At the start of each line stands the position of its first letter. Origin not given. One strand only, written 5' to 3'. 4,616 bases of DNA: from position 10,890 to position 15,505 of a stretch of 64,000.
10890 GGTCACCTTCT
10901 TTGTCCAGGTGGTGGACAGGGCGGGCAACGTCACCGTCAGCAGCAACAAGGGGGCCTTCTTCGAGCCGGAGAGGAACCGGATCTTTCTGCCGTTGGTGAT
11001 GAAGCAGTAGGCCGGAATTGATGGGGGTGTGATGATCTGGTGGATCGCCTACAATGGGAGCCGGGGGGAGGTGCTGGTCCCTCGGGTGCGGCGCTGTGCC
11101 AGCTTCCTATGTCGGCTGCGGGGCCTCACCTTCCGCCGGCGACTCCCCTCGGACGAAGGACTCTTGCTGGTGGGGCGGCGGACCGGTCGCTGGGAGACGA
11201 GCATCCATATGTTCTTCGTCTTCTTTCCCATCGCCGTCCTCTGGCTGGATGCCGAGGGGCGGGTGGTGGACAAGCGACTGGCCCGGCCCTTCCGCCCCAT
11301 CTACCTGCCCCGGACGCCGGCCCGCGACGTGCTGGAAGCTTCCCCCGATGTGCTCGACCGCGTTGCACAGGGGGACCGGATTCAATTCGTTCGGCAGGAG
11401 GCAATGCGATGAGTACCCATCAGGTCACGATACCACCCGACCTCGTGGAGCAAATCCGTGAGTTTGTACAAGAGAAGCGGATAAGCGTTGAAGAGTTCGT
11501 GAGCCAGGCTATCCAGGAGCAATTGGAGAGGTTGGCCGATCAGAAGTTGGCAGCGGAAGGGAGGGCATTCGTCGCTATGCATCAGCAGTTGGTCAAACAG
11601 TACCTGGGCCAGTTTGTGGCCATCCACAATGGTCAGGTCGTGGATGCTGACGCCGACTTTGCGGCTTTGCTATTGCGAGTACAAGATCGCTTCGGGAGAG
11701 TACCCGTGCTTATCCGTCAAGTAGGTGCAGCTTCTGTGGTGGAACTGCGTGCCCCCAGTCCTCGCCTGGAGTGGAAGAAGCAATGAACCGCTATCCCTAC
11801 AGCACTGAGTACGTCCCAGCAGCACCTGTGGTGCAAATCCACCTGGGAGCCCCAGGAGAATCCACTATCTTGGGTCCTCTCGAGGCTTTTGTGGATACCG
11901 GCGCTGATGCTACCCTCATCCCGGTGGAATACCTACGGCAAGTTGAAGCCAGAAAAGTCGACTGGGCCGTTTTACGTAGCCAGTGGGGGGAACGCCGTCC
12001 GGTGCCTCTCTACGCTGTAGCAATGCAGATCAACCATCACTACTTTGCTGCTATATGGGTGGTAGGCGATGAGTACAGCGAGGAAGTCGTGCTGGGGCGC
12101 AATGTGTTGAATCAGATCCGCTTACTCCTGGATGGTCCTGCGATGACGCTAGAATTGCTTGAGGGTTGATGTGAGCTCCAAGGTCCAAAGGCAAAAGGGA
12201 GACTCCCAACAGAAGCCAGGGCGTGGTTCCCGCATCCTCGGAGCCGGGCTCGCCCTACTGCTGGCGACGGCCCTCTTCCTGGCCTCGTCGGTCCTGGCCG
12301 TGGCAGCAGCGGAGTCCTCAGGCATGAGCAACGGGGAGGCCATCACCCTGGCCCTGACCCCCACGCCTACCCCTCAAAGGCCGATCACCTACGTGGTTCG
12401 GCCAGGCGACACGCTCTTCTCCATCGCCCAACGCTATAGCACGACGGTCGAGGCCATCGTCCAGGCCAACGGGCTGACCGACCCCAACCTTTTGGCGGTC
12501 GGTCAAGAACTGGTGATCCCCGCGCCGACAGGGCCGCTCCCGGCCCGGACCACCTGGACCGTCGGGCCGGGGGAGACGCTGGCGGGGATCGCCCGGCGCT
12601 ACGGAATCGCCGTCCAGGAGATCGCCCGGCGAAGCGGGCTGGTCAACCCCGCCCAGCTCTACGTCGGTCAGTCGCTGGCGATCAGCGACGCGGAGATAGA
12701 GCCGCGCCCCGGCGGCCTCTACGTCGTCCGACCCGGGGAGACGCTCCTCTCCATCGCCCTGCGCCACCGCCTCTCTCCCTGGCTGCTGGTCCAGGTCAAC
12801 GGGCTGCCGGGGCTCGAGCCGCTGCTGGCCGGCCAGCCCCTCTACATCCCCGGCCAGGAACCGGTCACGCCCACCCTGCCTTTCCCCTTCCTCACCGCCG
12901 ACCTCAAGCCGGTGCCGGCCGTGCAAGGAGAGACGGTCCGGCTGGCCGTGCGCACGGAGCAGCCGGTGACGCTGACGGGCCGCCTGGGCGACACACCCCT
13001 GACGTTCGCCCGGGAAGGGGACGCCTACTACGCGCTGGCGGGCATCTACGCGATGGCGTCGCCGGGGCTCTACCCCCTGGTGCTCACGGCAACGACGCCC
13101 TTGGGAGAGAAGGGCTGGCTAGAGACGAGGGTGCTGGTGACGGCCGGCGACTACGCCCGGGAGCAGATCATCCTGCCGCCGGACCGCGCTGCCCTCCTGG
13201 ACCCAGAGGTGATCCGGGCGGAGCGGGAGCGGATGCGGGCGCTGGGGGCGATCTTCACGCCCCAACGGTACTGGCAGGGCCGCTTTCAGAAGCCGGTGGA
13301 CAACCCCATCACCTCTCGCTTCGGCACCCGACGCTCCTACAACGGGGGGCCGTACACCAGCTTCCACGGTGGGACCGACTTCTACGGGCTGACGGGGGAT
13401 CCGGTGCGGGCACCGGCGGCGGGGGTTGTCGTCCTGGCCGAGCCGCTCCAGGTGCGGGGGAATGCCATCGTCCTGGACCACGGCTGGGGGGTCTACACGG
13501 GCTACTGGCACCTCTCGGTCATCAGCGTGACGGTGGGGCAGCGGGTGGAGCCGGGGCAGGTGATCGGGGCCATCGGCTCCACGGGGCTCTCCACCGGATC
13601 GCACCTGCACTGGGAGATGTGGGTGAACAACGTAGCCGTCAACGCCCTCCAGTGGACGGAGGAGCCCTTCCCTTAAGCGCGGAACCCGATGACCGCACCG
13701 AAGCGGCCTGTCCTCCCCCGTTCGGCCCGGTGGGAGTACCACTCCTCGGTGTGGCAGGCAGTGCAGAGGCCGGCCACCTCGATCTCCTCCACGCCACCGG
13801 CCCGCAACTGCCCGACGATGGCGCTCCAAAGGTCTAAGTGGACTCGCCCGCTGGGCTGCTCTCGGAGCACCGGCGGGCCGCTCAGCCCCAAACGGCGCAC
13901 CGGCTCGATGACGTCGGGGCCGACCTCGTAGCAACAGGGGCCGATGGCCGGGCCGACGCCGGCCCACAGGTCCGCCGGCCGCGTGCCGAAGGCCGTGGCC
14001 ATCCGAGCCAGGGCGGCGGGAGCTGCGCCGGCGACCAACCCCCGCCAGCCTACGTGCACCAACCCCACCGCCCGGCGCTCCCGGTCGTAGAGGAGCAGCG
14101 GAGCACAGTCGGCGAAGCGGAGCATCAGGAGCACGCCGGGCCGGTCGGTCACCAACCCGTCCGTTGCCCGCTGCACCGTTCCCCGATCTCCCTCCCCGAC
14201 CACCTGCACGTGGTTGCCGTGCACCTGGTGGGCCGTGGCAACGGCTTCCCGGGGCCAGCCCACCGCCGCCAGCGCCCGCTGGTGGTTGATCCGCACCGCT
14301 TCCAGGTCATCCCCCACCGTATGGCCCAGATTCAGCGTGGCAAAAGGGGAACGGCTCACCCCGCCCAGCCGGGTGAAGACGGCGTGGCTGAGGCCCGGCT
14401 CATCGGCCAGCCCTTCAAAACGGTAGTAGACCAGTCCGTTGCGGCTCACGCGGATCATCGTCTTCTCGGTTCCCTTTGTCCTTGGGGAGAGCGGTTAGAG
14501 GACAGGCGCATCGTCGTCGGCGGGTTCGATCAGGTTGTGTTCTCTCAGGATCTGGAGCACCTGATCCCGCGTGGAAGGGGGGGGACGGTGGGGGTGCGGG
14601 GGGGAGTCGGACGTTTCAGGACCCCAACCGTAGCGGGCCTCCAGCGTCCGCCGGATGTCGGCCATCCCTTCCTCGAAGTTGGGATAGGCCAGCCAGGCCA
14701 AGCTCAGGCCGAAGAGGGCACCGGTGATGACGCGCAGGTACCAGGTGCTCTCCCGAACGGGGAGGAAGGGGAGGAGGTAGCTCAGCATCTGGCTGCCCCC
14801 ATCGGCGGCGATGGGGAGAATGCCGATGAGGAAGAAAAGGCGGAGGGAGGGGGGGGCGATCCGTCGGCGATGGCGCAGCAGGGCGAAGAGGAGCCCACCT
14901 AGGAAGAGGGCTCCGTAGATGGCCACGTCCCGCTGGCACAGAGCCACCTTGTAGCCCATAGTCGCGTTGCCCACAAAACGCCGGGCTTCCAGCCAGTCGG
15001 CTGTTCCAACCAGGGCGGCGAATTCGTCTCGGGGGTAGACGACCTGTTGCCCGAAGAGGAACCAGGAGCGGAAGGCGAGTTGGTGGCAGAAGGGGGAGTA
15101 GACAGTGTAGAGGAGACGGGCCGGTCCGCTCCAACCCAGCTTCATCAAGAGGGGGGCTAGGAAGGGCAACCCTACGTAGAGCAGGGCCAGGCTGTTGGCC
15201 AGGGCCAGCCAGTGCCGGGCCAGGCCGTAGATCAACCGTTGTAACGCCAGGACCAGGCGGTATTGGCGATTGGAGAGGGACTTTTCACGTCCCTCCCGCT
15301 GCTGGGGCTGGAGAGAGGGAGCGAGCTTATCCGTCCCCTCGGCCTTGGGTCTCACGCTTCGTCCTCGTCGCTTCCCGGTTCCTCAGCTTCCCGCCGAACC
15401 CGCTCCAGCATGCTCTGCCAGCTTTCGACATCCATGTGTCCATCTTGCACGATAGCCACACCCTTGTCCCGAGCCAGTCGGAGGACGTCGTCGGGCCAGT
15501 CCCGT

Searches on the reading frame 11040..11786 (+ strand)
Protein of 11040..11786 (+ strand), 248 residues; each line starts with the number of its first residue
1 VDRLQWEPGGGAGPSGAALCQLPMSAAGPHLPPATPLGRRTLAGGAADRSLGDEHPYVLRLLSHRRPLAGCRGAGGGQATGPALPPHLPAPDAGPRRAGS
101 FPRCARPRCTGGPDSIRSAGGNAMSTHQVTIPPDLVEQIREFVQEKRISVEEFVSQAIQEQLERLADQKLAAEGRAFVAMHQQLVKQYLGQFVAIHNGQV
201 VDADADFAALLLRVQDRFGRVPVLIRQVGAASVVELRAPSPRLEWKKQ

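Call 9: search_protein_families(library=pfam, proteins=[window:11040-11786:+], max_evalue=0.001)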
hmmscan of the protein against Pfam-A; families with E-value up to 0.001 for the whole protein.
window:11040-11786:+ (248 aa): 1 family
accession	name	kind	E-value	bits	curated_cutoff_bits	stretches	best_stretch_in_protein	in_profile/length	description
PF18929.5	DUF5678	-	0.00017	21.8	23.2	1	183-218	1-36/49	Family of unknown function (DUF5678)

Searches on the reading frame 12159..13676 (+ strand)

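Call 9: search_protein_families(library=pfam, proteins=[window:12159-13676:+], max_evalue=0.001)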
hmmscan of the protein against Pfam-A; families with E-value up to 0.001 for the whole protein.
window:12159-13676:+ (505 aa): 5 families
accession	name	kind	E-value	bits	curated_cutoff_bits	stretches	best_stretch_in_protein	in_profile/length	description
PF01476.26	LysM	-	5.3e-42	142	20.9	3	78-121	1-43/43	LysM domain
PF01551.29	Peptidase_M23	-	1.6e-28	99.2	28.7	1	402-495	2-95/96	Peptidase family M23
PF23473.1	LysM3_LYK4_5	-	1.6e-08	34.9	29.3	1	76-110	3-37/48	LYK4/5 LysM3 domain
PF23577.1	LysM_RLK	-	3.7e-06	27.3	27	0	76-100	1-24/44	LysM domain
PF23457.1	LysM2_NFP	-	2.6e-05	24.7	36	1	75-121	5-54/56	NFP LysM2 domain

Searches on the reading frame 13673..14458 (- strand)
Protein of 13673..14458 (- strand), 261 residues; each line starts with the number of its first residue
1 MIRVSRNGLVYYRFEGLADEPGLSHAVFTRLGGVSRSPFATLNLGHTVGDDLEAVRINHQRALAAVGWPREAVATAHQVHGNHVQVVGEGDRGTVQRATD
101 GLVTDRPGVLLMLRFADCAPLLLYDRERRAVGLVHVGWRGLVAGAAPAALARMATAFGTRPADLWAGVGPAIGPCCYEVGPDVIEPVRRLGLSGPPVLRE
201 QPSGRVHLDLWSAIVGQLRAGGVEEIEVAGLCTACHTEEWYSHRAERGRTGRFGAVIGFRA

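Call 9: search_protein_families(library=pfam, proteins=[window:13673-14458:-], max_evalue=0.001)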
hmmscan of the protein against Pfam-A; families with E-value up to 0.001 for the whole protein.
window:13673-14458:- (261 aa): 1 family
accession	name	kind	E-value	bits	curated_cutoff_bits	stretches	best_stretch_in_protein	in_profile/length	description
PF02578.20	Cu-oxidase_4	-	1.3e-75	254.4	22.9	1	28-257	1-237/238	Multi-copper polyphenol oxidoreductase laccase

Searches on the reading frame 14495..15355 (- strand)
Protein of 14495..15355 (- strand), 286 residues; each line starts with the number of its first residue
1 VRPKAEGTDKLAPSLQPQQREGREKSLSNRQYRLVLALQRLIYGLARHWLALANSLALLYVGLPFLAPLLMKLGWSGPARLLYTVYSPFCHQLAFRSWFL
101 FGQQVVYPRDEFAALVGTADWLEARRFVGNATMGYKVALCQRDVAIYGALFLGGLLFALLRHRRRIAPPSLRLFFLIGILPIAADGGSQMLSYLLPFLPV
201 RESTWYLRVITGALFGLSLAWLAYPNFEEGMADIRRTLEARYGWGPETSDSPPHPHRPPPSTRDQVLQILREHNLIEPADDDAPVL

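Call 9: search_protein_families(library=pfam, proteins=[window:14495-15355:-], max_evalue=0.001)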
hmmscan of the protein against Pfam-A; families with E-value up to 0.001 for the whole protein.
window:14495-15355:- (286 aa): 1 family
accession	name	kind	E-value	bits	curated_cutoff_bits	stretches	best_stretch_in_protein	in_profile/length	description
PF09858.14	DUF2085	-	7.3e-14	52.4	25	1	134-221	13-89/90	Predicted membrane protein (DUF2085)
